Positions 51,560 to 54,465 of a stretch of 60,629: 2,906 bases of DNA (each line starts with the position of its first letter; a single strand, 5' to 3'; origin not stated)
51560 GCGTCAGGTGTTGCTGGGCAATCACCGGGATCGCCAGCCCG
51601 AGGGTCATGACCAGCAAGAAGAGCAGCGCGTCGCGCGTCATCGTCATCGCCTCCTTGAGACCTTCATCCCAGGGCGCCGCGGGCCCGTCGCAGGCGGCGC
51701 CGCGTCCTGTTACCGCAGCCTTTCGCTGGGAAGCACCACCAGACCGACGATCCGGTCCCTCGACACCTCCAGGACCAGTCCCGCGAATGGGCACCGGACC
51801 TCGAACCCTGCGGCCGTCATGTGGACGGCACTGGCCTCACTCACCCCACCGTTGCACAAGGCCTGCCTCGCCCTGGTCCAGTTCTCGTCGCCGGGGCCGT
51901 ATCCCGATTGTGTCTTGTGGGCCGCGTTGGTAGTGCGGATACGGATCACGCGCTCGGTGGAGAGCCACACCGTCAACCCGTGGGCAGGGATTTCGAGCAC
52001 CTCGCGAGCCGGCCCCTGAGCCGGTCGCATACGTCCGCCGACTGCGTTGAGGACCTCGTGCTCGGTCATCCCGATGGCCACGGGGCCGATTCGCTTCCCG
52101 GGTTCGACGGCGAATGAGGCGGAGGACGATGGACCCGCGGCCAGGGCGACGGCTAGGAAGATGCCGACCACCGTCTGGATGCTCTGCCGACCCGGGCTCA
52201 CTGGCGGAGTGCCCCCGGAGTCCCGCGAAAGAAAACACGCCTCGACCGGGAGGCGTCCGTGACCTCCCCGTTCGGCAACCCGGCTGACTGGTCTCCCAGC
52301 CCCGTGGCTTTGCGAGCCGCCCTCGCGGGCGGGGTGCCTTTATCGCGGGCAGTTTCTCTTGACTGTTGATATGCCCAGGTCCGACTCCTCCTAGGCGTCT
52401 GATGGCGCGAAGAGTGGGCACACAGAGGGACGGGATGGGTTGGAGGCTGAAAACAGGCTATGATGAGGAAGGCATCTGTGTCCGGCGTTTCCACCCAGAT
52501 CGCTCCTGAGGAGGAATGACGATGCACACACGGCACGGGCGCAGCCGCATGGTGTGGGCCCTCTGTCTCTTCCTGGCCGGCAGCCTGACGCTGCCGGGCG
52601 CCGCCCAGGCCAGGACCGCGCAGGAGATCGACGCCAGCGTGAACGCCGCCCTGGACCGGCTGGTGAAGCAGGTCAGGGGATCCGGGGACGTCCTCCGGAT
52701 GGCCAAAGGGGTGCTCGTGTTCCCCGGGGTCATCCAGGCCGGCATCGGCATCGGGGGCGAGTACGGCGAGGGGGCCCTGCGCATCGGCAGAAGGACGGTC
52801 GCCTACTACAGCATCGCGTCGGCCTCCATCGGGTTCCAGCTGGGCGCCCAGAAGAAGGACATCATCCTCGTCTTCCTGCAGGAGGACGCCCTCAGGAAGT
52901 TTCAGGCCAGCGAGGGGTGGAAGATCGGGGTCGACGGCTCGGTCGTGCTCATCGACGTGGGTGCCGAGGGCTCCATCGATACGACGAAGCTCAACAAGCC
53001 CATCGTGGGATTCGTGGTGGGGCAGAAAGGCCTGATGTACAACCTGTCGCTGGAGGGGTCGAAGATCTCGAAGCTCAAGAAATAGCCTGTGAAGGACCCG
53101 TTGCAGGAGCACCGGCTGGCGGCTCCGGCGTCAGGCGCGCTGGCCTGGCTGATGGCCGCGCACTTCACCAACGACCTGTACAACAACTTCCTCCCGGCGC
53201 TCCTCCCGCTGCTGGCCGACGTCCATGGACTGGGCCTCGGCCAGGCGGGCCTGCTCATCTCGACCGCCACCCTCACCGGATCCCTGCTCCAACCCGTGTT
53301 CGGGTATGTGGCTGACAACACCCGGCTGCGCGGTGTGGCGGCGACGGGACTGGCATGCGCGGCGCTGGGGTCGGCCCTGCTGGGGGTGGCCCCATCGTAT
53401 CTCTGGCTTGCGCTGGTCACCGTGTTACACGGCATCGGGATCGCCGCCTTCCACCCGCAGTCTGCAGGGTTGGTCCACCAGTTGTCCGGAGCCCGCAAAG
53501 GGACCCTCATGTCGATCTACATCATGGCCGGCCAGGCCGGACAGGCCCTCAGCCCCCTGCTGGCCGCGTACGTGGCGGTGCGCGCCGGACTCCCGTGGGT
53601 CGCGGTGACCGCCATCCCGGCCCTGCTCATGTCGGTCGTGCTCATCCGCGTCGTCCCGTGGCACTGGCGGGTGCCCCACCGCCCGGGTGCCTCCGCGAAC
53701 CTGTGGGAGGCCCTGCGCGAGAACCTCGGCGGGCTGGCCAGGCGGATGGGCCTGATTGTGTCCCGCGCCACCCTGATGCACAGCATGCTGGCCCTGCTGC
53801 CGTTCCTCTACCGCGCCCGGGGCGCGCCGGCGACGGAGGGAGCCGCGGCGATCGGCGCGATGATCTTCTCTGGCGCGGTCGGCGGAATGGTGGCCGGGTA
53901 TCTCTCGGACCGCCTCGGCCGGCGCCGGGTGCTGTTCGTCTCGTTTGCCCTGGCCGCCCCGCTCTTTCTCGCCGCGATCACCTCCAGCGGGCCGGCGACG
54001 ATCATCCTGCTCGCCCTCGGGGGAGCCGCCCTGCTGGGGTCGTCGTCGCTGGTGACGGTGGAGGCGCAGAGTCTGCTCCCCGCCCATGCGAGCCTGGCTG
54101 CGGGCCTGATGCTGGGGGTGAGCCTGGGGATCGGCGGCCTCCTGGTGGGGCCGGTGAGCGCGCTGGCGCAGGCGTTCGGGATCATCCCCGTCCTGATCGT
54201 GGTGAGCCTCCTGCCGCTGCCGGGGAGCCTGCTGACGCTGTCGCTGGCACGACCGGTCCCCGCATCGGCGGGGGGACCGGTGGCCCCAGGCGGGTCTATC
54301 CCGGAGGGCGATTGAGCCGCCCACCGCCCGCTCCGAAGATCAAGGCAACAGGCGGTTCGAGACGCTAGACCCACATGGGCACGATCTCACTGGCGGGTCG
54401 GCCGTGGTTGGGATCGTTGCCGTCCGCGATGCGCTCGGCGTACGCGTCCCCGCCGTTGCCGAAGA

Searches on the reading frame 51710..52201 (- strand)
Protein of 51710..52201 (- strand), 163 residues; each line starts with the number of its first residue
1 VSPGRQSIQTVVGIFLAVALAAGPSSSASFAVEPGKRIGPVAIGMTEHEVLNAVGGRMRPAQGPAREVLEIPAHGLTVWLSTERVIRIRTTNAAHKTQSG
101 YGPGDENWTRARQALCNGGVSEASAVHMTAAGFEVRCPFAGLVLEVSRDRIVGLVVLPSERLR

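Call 6: search_protein_families(library=pfam, proteins=[window:51710-52201:-], max_evalue=0.1)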
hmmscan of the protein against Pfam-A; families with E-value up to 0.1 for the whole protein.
window:51710-52201:- (163 aa): 0 families

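Call 10: find_homologous_proteins(query=window:51710-52201:-)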
Query window:51710-52201:- (163 aa): 3 proteins with E <= 0.001 among 392 candidates.
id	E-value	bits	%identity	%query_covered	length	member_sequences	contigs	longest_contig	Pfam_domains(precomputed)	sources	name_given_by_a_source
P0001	4.8e-100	350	100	100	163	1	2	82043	-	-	-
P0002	1.0e-82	294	85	100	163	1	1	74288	-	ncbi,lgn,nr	ncbi:MAG: hypothetical protein QN168_08480 [Armatimonadota bacterium]|nr:hypothetical protein [Armat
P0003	4.7e-37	145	50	84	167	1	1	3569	-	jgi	jgi:hypothetical protein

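Call 11: find_encoding_contigs(protein=P0002, flank=6000)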
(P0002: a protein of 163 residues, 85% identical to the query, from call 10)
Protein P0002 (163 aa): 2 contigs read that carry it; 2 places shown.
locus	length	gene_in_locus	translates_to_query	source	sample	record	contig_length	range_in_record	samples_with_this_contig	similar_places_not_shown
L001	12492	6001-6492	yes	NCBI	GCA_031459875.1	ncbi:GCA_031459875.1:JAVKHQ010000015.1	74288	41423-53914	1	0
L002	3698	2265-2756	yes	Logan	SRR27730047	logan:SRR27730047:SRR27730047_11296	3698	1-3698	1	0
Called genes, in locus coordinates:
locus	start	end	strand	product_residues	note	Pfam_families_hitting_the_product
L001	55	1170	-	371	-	PF21783:YNCE (faint), PF10282:Lactonase (faint), PF22494:choice_anch_I (faint), PF02239:Cytochrom_D1 (faint)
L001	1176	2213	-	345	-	-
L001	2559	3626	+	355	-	PF01594:AI-2E_transport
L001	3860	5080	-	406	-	PF07690:MFS_1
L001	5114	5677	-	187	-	PF04366:Ysc84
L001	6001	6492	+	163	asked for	-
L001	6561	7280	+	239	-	-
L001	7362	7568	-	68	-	PF00313:CSD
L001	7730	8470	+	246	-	PF07238:PilZ (weak)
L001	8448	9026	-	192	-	PF03713:DUF305, PF13628:DUF4142 (faint), PF03713:DUF305 (weak)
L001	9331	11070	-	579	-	PF04675:DNA_ligase_A_N, PF01068:DNA_ligase_A_M, PF04679:DNA_ligase_A_C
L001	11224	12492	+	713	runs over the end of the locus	PF02629:CoA_binding (weak), PF13380:CoA_binding_2, PF13607:Succ_CoA_lig, PF19045:Ligase_CoA_2, PF13549:ATP-grasp_5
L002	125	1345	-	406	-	PF07690:MFS_1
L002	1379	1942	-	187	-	PF04366:Ysc84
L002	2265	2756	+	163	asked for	-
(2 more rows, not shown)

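Call 12: find_encoding_contigs(protein=P0003, flank=6000)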
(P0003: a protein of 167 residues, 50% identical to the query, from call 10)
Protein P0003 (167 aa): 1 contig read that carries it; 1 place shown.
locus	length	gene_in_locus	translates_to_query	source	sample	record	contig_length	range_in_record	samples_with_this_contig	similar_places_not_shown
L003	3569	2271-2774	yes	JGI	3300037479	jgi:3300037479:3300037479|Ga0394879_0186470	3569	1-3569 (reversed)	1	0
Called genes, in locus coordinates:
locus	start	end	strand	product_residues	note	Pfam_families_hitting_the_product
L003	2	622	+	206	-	PF00012:HSP70 (weak), PF00022:Actin (faint), PF06723:MreB_Mbl, PF14450:FtsA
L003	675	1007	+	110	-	-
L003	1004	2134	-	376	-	-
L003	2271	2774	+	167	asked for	-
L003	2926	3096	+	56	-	PF01042:Ribonuc_L-PSP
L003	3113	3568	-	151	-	PF02826:2-Hacid_dh_C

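Call 50: search_protein_families(library=ncbifam, proteins=[window:51710-52201:-], max_evalue=0.1)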
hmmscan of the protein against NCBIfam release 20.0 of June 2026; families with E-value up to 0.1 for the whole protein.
window:51710-52201:- (163 aa): 0 families

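Call 52: predict_structure(alignment_id=A4)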
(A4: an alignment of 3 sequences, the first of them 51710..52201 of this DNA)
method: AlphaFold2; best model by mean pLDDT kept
length: 163 residues; sequences in the alignment: 3
mean_pLDDT: 44.3   pTM: 0.37
mean pLDDT of the five models: 44.3, 43.4, 42.5, 38.6, 37.8
residues with pLDDT >= 90: 0; 70-90: 0; 50-70: 59; < 50: 104
segments of 3 or more residues with pLDDT < 50: 1-70, 72-76, 118-124, 141-155, 161-163
pLDDT, mean of each block of 10 residues (from residue 1): 37 36 27 30 38 43 44 51 56 56 54 52 49 55 36 46 43
secondary structure, 60 per line:
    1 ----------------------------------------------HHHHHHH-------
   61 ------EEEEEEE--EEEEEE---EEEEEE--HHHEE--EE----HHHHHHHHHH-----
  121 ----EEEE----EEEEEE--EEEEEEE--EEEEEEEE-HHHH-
elements in order: H47-53 E67-73 E76-81 E85-90 H106-115 E125-128 E133-138 E141-147 E150-157 H159-162

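Call 59: search_protein_families(library=pfam, proteins=[L003:1004-2134:-, L003:675-1007:+], max_evalue=0.05)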
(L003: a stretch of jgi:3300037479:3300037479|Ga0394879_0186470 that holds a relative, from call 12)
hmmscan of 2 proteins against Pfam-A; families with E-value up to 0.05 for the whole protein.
L003:1004-2134:- (376 aa): 0 families

L003:675-1007:+ (110 aa): 0 families

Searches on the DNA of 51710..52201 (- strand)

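Call 13: search_rna_families(sources=[L001, L002, L003], threshold=gathering, show_alignments=3)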
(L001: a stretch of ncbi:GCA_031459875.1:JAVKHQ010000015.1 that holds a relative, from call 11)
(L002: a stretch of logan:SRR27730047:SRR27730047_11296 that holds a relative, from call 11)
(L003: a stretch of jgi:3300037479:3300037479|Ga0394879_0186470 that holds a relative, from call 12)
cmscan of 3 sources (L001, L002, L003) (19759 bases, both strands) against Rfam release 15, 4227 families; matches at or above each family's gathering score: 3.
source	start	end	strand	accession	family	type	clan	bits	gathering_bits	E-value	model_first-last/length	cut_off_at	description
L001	3689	3761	+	RF00005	tRNA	Gene; tRNA;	CL00001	66.9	29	6.8e-13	1-71/71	no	tRNA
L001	5854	5932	+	RF01051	c-di-GMP-I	Cis-reg; riboswitch;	CL00126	59.9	35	1e-09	1-87/87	no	c-di-GMP-I riboswitch aptamer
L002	2118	2196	+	RF01051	c-di-GMP-I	Cis-reg; riboswitch;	CL00126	59.9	35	1e-09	1-87/87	no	c-di-GMP-I riboswitch aptamer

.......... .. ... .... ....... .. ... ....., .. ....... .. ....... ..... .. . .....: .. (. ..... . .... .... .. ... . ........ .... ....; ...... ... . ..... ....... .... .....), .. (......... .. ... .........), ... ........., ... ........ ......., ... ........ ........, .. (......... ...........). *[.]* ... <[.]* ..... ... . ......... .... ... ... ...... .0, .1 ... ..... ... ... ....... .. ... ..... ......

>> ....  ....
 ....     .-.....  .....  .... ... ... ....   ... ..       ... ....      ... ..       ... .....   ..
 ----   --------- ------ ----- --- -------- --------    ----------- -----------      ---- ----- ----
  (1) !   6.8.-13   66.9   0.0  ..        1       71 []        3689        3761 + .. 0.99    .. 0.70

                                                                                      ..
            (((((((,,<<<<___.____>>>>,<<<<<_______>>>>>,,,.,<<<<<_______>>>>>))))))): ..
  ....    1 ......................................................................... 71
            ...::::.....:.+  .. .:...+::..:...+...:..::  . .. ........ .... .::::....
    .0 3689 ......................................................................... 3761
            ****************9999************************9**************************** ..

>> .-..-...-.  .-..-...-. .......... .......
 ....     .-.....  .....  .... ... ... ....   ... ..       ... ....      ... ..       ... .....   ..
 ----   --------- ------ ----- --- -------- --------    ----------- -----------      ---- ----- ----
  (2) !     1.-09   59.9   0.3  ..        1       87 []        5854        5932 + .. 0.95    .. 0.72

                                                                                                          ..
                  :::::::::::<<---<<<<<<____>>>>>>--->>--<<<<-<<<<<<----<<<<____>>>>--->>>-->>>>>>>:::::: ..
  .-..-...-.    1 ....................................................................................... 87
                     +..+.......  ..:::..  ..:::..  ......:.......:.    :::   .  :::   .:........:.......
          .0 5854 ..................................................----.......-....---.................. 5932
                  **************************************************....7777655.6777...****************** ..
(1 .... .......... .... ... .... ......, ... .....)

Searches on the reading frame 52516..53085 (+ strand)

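Call 6: search_protein_families(library=pfam, proteins=[window:52516-53085:+], max_evalue=0.1)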
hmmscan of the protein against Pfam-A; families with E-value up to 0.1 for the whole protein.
window:52516-53085:+ (189 aa): 3 families
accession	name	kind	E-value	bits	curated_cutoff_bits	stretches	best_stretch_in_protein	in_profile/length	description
PF04366.17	Ysc84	-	3.2e-12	46.7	25.1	1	102-186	2-87/127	Las17-binding protein actin regulator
PF06577.17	EipA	-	0.036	14.3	30.8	1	75-131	48-105/160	Envelope integrity protein A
PF01680.23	SOR_SNZ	-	0.087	13.1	27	0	29-65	23-59/207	SOR/SNZ family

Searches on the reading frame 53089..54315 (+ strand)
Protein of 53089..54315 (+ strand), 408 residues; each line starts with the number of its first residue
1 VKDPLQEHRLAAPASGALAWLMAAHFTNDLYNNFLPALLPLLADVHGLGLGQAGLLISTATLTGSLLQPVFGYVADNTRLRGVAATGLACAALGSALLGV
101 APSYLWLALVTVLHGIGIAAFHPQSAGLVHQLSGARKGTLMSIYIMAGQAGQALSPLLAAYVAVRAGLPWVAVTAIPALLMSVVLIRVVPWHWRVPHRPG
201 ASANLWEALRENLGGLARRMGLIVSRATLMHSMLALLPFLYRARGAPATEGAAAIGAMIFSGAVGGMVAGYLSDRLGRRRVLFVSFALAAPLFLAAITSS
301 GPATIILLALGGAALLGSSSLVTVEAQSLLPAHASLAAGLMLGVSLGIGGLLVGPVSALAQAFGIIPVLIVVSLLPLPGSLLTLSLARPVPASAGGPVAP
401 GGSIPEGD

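Call 40: search_protein_families(library=pfam, proteins=[window:53089-54315:+], max_evalue=0.01)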
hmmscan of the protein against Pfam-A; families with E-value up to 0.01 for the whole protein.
window:53089-54315:+ (408 aa): 1 family
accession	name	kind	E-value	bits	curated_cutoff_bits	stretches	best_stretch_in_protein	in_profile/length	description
PF07690.21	MFS_1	-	4.5e-35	121.6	33.4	2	22-351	2-344/347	Major Facilitator Superfamily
